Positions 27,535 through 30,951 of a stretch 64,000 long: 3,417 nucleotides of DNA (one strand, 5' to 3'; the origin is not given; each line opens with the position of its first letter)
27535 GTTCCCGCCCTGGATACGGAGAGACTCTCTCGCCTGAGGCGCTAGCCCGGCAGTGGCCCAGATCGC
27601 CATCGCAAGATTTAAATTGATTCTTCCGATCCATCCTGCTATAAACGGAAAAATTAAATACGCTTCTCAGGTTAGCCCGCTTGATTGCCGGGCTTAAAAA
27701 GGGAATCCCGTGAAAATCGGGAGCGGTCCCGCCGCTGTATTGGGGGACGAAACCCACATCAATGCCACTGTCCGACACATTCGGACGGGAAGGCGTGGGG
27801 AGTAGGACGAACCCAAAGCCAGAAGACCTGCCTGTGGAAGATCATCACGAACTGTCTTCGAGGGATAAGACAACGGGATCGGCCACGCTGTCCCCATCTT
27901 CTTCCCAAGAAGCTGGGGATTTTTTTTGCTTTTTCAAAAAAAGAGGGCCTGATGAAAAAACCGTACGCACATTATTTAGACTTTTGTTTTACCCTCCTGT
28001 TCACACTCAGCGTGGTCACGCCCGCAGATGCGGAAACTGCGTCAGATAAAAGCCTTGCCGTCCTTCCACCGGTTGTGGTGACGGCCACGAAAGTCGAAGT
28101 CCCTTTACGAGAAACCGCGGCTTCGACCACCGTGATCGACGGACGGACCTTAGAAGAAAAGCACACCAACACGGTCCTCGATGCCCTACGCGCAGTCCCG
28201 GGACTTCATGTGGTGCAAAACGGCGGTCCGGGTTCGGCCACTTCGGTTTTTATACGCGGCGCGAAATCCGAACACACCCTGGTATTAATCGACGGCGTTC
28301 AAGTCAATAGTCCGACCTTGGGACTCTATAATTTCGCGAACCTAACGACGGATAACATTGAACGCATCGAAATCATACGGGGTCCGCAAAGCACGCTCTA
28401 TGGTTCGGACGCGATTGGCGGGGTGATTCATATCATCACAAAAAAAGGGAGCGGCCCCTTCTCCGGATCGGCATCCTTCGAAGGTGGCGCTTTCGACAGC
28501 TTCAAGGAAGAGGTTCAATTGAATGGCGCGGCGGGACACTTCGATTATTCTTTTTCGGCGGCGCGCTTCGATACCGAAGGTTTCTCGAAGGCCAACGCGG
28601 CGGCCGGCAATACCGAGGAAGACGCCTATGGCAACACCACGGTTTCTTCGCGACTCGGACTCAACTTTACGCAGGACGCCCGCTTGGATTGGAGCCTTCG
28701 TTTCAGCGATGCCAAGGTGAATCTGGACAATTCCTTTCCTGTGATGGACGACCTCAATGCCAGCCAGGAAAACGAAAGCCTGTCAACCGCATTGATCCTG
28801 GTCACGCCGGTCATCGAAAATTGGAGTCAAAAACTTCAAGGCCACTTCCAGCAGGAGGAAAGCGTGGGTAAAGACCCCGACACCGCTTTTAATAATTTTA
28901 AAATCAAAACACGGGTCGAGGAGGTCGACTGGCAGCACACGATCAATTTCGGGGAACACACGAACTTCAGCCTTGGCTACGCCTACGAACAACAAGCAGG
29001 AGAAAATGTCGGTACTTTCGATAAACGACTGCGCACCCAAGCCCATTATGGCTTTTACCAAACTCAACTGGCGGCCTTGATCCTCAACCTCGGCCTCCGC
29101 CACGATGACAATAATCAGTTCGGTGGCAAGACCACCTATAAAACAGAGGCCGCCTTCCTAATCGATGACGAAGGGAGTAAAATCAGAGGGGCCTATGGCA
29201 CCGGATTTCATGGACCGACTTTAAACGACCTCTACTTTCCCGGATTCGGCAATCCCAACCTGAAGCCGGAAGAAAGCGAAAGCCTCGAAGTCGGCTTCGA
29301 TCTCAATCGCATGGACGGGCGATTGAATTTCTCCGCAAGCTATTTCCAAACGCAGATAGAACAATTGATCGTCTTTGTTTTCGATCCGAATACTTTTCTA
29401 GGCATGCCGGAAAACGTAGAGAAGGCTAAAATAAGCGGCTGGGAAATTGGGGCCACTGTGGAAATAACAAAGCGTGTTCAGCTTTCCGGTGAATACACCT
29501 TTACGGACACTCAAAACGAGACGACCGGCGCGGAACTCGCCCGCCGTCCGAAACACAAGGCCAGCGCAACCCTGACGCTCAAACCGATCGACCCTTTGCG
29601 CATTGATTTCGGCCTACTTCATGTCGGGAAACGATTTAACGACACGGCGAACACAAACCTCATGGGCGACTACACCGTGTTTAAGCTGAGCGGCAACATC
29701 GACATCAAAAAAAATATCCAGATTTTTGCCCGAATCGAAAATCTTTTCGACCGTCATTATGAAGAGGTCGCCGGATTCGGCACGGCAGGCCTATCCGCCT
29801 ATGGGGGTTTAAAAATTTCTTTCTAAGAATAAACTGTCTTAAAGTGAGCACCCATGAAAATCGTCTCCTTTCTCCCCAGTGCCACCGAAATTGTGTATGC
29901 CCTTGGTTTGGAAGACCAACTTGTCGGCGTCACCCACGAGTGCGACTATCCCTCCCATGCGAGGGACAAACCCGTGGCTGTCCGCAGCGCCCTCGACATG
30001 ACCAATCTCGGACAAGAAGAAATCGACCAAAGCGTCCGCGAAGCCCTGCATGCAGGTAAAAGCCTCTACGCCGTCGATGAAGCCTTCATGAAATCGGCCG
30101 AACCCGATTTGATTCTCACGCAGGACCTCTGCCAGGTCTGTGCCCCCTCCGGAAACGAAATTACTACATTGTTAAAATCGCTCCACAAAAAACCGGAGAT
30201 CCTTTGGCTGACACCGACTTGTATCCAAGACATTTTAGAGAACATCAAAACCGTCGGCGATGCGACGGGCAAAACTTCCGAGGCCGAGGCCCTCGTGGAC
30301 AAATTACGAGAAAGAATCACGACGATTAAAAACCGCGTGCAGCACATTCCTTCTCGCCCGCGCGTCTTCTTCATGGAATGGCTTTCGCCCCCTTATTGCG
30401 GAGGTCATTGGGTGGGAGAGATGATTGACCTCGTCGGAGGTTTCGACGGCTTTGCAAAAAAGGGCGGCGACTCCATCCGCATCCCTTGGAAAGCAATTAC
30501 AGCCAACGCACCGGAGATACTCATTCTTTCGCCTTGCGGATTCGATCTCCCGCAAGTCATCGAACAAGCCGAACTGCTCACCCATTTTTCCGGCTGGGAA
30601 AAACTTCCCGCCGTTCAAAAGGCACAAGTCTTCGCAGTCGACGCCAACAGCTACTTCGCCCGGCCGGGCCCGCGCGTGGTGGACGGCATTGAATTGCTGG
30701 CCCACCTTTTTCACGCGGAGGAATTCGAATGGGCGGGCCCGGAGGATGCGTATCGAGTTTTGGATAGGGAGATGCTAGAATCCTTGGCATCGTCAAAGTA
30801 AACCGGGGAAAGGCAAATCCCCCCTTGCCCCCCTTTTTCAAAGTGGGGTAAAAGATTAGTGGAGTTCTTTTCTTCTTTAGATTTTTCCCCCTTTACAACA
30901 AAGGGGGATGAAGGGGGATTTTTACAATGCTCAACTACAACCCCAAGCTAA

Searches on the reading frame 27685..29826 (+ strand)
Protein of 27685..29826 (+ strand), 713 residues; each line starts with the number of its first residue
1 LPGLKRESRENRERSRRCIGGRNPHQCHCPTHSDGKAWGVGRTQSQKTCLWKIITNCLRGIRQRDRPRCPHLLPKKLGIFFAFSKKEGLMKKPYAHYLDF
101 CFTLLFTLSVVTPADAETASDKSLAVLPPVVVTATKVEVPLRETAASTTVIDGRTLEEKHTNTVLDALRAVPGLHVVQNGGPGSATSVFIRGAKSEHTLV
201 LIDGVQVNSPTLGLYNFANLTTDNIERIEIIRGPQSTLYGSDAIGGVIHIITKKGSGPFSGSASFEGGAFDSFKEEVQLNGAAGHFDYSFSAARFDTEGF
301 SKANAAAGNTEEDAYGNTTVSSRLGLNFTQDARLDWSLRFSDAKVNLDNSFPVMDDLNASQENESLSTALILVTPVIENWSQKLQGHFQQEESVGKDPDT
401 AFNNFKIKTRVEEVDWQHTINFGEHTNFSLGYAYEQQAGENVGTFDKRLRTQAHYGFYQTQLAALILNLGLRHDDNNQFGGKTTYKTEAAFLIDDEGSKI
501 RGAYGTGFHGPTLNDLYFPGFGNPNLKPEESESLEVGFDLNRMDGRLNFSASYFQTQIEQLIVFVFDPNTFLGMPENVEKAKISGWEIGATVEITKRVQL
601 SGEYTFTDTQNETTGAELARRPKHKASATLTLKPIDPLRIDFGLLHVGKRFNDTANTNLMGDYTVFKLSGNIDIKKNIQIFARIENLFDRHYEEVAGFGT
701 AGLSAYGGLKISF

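Call 3: search_protein_families(library=pfam, proteins=[window:27685-29826:+], max_evalue=0.01)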
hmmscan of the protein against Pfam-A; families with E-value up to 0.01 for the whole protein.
window:27685-29826:+ (713 aa): 3 families
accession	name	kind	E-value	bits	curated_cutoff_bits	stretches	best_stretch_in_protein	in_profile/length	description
PF00593.30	TonB_dep_Rec_b-barrel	-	6.9e-48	165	27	1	279-687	21-436/436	TonB dependent receptor-like, beta-barrel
PF07715.20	Plug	-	5.8e-31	107.6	23.9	1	141-247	2-107/107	TonB-dependent Receptor Plug Domain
PF14905.12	OMP_b-brl_3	-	5e-14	52.6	27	1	515-693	202-379/408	Outer membrane protein beta-barrel family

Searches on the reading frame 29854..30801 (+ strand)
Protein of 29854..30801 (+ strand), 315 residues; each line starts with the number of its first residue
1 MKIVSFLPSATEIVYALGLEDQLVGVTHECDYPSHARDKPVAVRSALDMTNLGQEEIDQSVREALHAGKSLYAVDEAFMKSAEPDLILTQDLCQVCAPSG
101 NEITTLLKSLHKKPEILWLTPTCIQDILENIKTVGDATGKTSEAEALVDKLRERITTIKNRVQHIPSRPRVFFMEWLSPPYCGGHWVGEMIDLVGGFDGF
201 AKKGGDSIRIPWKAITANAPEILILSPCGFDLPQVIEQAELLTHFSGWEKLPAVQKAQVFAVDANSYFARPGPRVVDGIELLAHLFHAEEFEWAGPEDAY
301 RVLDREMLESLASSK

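Call 3: search_protein_families(library=pfam, proteins=[window:29854-30801:+], max_evalue=0.01)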
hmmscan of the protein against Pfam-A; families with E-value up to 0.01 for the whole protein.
window:29854-30801:+ (315 aa): 1 family
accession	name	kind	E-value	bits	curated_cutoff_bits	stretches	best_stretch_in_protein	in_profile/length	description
PF01497.23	Peripla_BP_2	-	2.2e-22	80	27.5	1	3-264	1-233/235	Periplasmic binding protein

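Call 9: search_protein_families(library=ncbifam, proteins=[window:29854-30801:+], max_evalue=0.01)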
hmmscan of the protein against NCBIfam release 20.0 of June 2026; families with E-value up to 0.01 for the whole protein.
window:29854-30801:+ (315 aa): 4 families
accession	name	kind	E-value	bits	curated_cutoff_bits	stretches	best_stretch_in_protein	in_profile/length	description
TIGR04281.1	peripla_PGF_1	equivalog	8.4e-19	67.9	325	1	118-295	108-273/330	PGF-CTERM-anchored ABC transporter substrate-binding protein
NF002894.0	PRK03379.1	equivalog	3.4e-09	36.2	234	2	115-276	103-252/266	vitamin B12 ABC transporter substrate-binding protein BtuF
TIGR03659.1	IsdE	equivalog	1.2e-07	31.3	298.65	1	115-267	118-272/292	heme ABC transporter substrate-binding protein IsdE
TIGR03868.1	F420-O_ABCperi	hypoth_equivalog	2.7e-07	30.1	392.4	1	2-282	19-280/287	putative F420-0 ABC transporter substrate-binding protein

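Call 17: find_related_loci(query=A1, collection=genome_contigs, flank=10000)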
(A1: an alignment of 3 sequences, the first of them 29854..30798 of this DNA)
Query A1 (315 aa) in genome_contigs; peptide patterns used: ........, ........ (x = any residue, [..] = any of these).
193 stretches matched a pattern; 89 encode a relative of the query (tblastn E <= 1e-3); the best 80 are kept; 80 distinct loci.
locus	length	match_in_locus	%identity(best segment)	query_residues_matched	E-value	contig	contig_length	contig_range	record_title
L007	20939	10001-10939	76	1-313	7e-162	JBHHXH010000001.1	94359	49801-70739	MAG: Nitrospiria bacterium isolate D_2_bin.29 NODE_20_length_94359_cov_7.568110, whole genome shotgun sequence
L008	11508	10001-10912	64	1-304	1e-137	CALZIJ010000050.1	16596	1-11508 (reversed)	MAG: Nitrospiria bacterium isolate FO_M_Nitrospirota_01.1 genome assembly, contig: scaffold_2570, whole genome shotgun s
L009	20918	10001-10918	65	1-306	2e-135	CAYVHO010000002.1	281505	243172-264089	MAG TPA_asm: uncultured Nitrospira sp. isolate SRP215229_co1_117 genome assembly, contig: NODE_8_length_281505_cov_144.0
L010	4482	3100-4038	62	1-313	4e-136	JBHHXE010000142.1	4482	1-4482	MAG: Nitrospiria bacterium isolate D_2_bin.51 NODE_12549_length_4482_cov_11.241247, whole genome shotgun sequence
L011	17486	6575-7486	63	1-304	1e-132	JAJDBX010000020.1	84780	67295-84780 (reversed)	MAG: Nitrospirota bacterium isolate OFTM336 OFTM336_19, whole genome shotgun sequence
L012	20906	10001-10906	58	2-303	6e-118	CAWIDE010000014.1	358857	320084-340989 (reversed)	MAG: uncultured proteobacterium isolate MFD09603.bin.1.269 genome assembly, contig: contig_45490, whole genome shotgun s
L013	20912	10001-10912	51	1-304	2e-112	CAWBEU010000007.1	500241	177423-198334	MAG: uncultured Thermoplasmata archaeon isolate MFD09222.bin.2.157 genome assembly, contig: contig_46787, whole genome s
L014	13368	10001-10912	51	1-304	5e-111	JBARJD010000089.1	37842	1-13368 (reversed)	MAG: Thermoplasmata archaeon isolate MFD06650_ilm_asm_bin24 k127_24679, whole genome shotgun sequence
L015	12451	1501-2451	52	1-315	4e-108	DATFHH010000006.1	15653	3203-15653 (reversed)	MAG TPA_asm: Pyrinomonadaceae bacterium isolate SMAG_U8684 k141_2472941, whole genome shotgun sequence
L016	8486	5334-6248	52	1-301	5e-105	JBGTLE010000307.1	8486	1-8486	MAG: Pyrinomonadaceae bacterium isolate JTS-RE33 k141_6041268, whole genome shotgun sequence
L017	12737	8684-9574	51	1-291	2e-101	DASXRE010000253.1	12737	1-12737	MAG TPA_asm: Pyrinomonadaceae bacterium isolate SMAG_U4631 k141_662041, whole genome shotgun sequence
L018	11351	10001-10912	48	1-304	9e-96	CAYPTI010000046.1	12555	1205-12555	MAG TPA_asm: uncultured bacterium isolate binchicken_co207_98 genome assembly, contig: NODE_5364_length_12555_cov_12.258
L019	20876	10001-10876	47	1-292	4e-91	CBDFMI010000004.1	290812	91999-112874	MAG: bacterium isolate 0c387635-7a99-40f5-a4bd-638620f608dd genome assembly, contig: contig_4, whole genome shotgun sequ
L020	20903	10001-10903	46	1-301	7e-91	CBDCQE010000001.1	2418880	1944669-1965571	MAG: Dehalococcoidia bacterium isolate 93e12e9e-77eb-4f93-925f-bdd4af2af2f3 genome assembly, contig: contig_1, whole gen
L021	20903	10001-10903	46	1-301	7e-91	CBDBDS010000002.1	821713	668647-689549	MAG: Dehalococcoidia bacterium isolate f8bda5a5-7022-4204-9cdc-196a94cbeb23 genome assembly, contig: contig_2, whole gen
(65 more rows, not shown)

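Call 51: search_protein_families(library=padloc, proteins=[L011:7625-9442:+], max_evalue=0.1)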
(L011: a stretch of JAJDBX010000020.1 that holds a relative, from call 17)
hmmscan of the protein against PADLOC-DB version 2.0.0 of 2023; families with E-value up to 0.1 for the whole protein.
L011:7625-9442:+ (606 aa): 7 families
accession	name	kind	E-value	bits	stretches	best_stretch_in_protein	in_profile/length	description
PDLC00067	GajA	-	1.3e-06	25.2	1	372-501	398-519/604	AAA ATPase domain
PDLC00072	GajA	-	0.00095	15.7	1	373-411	440-478/709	AAA ATPase domain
PDLC00099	GajA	-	0.0018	15.3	1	373-411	395-432/626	AAA ATPase domain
PDLC00080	GajA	-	0.004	13.9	1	373-411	388-425/622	AAA ATPase domain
PDLC00070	GajA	-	0.0052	13.4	1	373-414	390-429/596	AAA ATPase domain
PDLC02358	Old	-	0.035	10.9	1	373-414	387-428/578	Old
PDLC00096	GajA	-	0.043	10.5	1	373-411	389-426/630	AAA ATPase domain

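Call 52: search_protein_families(library=pfam, proteins=[L011:7625-9442:+], max_evalue=1)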
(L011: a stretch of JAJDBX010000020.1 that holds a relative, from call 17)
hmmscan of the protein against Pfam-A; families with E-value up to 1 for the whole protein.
L011:7625-9442:+ (606 aa): 1 family
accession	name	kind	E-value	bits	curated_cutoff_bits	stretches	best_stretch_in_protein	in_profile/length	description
PF20469.4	OLD-like_TOPRIM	-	8.4e-06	26.7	23.2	1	373-413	6-46/67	Overcoming lysogenization defect protein-like, TOPRIM domain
